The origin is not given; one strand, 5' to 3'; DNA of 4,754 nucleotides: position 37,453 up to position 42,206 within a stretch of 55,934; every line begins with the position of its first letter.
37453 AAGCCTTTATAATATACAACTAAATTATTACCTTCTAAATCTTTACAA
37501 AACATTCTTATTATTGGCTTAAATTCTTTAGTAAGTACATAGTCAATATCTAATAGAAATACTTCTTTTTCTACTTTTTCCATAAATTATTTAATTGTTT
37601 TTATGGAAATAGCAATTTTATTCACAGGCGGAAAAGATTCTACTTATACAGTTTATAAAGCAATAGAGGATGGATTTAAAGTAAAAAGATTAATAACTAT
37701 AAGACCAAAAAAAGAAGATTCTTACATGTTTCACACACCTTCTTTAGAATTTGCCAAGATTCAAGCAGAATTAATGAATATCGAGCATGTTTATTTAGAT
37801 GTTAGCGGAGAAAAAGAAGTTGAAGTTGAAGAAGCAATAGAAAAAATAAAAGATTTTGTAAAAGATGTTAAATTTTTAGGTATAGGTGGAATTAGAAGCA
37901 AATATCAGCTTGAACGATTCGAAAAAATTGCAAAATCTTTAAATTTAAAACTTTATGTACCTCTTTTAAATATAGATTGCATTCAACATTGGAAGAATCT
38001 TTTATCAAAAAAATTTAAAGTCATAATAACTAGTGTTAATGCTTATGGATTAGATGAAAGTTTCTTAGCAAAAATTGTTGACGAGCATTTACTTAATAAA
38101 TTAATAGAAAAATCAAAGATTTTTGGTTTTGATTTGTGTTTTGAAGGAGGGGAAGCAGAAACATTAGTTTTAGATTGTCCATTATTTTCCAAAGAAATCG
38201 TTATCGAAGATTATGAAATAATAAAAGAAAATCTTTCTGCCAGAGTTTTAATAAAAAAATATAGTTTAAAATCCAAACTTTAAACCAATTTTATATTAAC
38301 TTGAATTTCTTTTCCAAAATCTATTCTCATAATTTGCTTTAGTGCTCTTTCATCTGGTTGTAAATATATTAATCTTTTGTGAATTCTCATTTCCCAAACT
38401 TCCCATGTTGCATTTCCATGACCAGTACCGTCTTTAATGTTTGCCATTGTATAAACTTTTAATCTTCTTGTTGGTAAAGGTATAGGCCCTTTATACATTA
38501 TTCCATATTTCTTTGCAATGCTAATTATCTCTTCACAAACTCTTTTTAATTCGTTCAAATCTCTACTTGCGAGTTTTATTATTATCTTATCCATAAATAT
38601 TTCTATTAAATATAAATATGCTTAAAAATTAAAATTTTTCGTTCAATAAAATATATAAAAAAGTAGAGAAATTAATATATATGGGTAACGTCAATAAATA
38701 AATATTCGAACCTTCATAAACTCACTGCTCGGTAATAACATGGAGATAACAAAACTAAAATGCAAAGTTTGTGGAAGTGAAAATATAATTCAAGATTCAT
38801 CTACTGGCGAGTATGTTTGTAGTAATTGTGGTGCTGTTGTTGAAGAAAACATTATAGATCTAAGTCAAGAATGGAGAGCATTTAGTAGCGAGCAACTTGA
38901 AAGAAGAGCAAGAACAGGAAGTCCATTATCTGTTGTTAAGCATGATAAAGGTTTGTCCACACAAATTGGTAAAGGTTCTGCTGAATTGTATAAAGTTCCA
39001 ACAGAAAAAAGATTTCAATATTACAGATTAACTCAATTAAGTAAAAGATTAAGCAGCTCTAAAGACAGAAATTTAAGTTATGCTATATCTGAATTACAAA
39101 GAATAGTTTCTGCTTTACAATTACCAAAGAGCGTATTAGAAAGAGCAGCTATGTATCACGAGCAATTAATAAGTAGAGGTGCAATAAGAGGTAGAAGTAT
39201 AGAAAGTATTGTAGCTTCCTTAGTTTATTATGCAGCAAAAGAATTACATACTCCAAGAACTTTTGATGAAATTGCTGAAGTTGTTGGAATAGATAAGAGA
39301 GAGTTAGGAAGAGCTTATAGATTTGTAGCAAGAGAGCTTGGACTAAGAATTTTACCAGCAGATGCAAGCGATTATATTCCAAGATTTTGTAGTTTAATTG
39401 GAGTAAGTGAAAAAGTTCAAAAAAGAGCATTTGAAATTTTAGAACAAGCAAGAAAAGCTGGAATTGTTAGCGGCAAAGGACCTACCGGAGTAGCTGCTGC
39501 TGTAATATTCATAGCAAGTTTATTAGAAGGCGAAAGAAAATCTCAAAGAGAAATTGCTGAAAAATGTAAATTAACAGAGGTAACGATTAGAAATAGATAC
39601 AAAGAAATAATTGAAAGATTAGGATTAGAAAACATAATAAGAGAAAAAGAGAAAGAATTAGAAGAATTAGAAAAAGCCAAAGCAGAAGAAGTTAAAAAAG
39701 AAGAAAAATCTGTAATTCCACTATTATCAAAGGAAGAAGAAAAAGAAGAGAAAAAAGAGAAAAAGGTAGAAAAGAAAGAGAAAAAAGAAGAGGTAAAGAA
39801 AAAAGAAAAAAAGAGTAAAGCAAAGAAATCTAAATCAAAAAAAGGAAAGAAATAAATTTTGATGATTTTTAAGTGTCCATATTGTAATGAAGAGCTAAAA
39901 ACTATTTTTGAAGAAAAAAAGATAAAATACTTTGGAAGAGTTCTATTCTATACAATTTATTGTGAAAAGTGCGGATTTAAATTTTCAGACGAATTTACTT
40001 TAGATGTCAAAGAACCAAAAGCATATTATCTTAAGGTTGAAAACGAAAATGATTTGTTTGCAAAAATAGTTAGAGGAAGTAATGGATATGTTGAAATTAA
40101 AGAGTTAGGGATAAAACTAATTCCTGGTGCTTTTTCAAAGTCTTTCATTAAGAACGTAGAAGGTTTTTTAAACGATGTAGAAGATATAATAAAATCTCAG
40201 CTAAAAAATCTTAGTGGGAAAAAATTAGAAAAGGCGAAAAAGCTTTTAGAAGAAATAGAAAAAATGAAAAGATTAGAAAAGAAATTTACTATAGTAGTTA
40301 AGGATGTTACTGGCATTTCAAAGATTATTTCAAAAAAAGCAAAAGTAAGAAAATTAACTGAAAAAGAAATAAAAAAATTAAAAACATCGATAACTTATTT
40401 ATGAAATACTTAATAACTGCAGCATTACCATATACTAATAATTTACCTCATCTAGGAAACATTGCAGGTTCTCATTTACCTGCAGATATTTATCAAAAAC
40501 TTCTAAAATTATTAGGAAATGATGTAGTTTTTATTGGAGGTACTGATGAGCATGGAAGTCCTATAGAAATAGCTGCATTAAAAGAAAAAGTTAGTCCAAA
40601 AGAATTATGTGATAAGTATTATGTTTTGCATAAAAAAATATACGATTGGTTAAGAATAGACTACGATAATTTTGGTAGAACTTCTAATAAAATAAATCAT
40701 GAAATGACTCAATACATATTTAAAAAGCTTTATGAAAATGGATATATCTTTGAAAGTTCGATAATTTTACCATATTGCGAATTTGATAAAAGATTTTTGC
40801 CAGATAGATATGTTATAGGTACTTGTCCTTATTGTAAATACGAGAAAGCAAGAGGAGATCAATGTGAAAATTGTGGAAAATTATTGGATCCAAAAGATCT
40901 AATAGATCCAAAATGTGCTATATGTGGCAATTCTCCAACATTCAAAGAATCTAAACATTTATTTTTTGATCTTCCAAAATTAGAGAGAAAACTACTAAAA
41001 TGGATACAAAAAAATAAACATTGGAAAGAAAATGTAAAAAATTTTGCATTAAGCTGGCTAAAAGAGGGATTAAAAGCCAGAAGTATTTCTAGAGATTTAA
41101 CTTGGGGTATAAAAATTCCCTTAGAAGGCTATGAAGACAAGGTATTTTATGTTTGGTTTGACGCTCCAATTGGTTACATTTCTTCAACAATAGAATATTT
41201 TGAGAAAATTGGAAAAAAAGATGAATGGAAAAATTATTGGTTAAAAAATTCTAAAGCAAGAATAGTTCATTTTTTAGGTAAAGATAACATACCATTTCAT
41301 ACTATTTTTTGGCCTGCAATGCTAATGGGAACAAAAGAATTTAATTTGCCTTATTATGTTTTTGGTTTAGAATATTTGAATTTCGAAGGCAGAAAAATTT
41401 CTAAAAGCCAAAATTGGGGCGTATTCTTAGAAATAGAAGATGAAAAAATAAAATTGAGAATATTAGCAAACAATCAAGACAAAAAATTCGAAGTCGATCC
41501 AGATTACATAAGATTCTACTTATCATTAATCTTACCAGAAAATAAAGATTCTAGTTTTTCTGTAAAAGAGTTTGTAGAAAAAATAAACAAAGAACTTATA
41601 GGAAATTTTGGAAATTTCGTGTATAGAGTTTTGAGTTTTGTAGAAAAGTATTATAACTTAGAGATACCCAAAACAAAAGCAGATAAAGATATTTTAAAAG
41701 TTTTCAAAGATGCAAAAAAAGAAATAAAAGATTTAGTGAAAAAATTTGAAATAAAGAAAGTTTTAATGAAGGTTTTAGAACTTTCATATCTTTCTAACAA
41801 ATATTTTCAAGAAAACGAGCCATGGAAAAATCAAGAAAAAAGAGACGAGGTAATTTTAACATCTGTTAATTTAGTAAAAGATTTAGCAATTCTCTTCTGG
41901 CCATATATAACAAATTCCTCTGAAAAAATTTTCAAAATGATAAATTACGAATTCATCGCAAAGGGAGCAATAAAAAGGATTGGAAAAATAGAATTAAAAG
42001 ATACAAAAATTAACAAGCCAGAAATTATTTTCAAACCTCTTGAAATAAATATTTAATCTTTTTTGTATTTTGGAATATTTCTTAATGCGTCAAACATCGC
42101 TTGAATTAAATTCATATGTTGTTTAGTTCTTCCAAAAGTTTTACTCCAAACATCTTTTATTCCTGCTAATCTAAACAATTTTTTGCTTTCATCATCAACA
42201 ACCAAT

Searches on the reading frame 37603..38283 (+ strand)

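Call 67: search_protein_families(library=pfam, proteins=[window:37603-38283:+], max_evalue=0.00001)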
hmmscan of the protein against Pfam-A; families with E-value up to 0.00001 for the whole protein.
window:37603-38283:+ (226 aa): 1 family
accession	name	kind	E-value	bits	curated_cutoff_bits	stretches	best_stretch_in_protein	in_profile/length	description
PF01902.24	Diphthami_syn_2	-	6.6e-53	179.9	23.2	1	1-221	1-218/219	Diphthamide synthase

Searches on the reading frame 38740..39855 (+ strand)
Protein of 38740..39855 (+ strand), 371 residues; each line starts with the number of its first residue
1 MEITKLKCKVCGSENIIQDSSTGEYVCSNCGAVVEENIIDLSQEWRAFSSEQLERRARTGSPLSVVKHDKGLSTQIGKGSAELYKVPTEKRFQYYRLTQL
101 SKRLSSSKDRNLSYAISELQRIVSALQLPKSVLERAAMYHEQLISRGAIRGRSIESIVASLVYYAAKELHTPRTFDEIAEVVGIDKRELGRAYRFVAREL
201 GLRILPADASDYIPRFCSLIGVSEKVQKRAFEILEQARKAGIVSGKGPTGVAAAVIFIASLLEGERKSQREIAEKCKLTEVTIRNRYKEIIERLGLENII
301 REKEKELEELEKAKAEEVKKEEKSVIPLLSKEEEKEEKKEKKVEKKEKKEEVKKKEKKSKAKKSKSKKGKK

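Call 32: search_protein_families(library=pfam, proteins=[window:38740-39855:+], max_evalue=0.001)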
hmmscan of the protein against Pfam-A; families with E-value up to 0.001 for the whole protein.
window:38740-39855:+ (371 aa): 6 families
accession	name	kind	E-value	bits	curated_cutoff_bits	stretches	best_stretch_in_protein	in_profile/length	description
PF00382.24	TFIIB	-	9.5e-41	138.2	23.6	2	207-292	6-91/92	Transcription factor TFIIB repeat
PF08271.17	Zn_Ribbon_TF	-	6.1e-18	64.5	29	1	7-48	2-43/43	TFIIB zinc-binding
PF08792.16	A2L_zn_ribbon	-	9.6e-06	25.6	22.9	1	7-33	5-30/33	A2L zinc ribbon domain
PF04545.22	Sigma70_r4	-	0.00017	21.5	24.1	0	264-294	18-48/50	Sigma-70, region 4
PF21886.1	BRF2-like_C_cyclin_rpt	-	0.00028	21.4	27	1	223-291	30-99/138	BRF2-like, C-terminal cyclin repeat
PF13404.12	HTH_AsnC-type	-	0.0007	19.8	27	0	263-288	14-39/42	AsnC-type helix-turn-helix domain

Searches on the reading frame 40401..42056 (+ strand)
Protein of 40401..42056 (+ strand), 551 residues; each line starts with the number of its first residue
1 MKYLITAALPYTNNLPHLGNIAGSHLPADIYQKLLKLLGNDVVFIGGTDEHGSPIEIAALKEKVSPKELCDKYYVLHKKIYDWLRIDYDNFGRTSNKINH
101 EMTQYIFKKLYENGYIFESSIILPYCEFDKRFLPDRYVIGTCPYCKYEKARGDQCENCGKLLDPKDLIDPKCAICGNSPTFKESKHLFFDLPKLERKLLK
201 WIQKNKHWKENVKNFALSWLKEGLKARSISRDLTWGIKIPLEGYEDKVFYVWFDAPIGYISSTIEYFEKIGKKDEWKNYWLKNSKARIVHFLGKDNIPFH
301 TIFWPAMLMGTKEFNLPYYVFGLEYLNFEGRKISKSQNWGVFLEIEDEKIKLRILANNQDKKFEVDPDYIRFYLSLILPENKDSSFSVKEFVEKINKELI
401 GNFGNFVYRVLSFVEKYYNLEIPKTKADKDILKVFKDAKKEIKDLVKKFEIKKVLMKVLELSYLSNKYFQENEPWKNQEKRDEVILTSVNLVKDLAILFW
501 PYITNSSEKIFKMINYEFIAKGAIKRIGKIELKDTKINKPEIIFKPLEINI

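Call 67: search_protein_families(library=pfam, proteins=[window:40401-42056:+], max_evalue=0.00001)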
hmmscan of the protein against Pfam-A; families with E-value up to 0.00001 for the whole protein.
window:40401-42056:+ (551 aa): 2 families
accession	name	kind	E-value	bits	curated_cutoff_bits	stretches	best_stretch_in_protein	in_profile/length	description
PF09334.17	tRNA-synt_1g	-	8.5e-157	522.4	20.1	1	3-411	1-391/391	tRNA synthetases class I (M)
PF00133.28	tRNA-synt_1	-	3.9e-12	46.1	22.7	1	2-241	24-245/414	tRNA synthetases class I (I, L, M and V)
